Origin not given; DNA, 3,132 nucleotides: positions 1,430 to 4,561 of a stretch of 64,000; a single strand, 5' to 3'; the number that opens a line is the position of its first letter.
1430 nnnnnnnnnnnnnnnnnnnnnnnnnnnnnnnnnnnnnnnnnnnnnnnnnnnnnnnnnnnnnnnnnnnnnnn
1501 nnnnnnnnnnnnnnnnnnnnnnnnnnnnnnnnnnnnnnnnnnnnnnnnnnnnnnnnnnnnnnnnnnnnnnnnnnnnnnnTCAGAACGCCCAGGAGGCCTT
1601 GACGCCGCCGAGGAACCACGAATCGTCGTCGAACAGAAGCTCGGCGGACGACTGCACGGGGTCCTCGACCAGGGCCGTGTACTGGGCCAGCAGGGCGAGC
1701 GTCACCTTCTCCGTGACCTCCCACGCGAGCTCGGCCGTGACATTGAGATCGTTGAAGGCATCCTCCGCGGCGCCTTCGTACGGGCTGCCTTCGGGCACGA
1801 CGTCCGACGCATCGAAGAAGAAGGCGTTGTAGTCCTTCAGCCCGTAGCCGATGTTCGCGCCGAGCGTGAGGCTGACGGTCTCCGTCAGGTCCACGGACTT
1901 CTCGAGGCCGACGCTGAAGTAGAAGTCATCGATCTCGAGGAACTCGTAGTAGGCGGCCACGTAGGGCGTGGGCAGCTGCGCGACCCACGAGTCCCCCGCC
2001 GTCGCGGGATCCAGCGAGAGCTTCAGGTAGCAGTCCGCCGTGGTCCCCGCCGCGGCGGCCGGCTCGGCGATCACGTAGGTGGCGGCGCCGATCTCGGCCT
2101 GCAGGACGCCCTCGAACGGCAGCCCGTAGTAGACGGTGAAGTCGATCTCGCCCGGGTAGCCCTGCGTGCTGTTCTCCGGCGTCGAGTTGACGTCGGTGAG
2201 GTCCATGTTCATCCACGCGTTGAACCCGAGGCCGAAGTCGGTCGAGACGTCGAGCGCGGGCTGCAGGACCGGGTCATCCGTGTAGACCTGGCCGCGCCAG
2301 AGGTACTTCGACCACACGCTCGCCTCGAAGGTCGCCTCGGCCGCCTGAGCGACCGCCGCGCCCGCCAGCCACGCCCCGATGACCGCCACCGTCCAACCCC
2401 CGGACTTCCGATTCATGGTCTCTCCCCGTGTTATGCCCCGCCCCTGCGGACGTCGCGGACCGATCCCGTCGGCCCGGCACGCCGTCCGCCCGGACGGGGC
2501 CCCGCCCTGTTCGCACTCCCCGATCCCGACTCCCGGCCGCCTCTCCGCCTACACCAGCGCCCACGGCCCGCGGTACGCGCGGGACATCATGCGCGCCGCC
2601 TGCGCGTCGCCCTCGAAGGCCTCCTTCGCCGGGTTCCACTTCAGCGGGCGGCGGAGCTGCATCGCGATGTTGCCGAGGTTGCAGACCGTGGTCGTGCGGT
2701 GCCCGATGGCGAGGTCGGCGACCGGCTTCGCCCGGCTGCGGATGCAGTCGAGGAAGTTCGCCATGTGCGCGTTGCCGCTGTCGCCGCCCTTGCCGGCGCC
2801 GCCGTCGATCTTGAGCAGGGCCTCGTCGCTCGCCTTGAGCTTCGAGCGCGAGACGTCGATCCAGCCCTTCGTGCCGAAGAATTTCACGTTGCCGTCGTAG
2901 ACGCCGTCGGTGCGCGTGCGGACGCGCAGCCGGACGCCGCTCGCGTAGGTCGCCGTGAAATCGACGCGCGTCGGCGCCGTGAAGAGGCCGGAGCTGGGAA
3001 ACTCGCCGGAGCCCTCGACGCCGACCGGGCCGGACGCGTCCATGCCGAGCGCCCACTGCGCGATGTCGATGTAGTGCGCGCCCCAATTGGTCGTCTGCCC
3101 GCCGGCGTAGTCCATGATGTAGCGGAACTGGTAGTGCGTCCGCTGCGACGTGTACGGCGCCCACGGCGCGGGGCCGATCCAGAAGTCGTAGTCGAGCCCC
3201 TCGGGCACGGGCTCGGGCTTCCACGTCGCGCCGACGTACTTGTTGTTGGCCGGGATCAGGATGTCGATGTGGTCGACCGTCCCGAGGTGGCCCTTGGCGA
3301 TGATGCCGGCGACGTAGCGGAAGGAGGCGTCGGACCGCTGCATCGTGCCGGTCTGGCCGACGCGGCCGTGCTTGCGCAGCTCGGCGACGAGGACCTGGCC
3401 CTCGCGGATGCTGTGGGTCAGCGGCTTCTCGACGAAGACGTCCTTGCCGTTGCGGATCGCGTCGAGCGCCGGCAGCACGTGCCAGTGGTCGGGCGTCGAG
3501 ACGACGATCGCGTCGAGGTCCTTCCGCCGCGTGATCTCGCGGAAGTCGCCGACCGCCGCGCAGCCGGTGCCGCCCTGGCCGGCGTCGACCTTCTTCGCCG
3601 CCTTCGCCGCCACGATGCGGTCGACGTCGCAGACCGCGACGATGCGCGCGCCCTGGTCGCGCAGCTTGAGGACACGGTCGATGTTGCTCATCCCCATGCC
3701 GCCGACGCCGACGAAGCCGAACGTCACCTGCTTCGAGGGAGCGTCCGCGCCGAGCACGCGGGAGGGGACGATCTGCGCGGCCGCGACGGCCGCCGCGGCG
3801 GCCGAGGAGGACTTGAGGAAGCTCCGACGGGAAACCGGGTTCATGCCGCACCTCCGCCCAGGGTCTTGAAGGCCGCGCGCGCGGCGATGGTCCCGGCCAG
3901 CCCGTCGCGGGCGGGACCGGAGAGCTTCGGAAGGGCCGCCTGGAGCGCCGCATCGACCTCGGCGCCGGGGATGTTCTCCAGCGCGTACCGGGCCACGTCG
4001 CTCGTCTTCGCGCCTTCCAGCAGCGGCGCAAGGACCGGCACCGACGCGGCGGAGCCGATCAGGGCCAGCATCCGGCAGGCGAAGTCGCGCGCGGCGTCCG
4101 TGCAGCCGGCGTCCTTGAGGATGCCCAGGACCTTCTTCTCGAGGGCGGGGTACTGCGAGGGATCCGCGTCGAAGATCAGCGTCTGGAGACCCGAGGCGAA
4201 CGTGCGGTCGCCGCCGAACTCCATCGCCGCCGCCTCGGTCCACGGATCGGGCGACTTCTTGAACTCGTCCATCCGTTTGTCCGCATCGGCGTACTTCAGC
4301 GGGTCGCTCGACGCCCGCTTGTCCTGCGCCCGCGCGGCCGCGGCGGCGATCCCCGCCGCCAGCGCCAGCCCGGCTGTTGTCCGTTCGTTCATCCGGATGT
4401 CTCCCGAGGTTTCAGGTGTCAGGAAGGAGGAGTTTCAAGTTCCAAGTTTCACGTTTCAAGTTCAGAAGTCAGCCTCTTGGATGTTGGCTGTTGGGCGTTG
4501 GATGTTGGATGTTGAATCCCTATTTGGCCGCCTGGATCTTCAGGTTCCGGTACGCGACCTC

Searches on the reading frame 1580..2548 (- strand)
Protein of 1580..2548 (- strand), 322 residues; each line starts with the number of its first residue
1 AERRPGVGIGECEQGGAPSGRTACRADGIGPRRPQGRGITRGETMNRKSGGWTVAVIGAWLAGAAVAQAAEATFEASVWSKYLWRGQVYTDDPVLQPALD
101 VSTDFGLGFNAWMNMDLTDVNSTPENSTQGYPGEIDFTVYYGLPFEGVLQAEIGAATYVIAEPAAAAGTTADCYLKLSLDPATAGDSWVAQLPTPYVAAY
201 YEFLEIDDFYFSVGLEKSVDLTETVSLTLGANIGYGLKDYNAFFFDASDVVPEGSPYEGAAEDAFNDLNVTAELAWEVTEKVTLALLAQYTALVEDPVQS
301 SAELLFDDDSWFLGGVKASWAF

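Call 95: search_protein_families(library=pfam, proteins=[window:1580-2548:-], max_evalue=0.001)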
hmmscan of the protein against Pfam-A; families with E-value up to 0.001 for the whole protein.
window:1580-2548:- (322 aa): 1 family
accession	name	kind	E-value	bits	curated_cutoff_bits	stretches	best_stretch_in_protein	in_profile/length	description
PF06629.18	MipA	-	2.5e-05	25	24.2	1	213-322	115-221/221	MltA-interacting protein MipA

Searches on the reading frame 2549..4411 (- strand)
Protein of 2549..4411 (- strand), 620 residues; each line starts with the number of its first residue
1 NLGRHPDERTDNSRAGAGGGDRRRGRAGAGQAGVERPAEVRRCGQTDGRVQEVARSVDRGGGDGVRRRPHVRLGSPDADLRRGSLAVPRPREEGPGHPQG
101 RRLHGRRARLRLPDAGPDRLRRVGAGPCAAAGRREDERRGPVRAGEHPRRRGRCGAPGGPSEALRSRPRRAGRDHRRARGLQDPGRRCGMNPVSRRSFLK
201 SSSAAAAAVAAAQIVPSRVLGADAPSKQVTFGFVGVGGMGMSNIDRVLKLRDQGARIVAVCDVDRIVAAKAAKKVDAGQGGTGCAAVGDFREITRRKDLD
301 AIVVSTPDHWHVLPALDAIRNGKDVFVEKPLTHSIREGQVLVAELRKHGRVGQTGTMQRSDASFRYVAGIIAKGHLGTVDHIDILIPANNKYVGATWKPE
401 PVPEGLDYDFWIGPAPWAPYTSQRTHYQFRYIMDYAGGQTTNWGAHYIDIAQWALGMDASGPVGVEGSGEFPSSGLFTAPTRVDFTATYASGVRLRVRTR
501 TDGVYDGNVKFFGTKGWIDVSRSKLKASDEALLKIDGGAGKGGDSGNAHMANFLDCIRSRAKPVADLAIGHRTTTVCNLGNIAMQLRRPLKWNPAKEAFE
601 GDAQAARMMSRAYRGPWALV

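Call 95: search_protein_families(library=pfam, proteins=[window:2549-4411:-], max_evalue=0.001)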
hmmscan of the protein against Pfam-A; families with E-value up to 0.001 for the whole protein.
window:2549-4411:- (620 aa): 4 families
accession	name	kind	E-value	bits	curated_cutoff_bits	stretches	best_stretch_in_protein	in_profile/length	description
PF19051.5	GFO_IDH_MocA_C2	-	1.4e-33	116.9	23.3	1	397-618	43-253/254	Oxidoreductase family, C-terminal alpha/beta domain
PF01408.29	GFO_IDH_MocA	-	3.3e-17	63.7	24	1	230-353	2-117/120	Oxidoreductase family, NAD-binding Rossmann fold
PF22725.1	GFO_IDH_MocA_C3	-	1.7e-06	28.5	27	1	426-518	32-123/124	GFO/IDH/MocA C-terminal domain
PF10518.14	TAT_signal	-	2.1e-05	24.7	22.7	1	193-212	2-21/21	TAT (twin-arginine translocation) pathway signal sequence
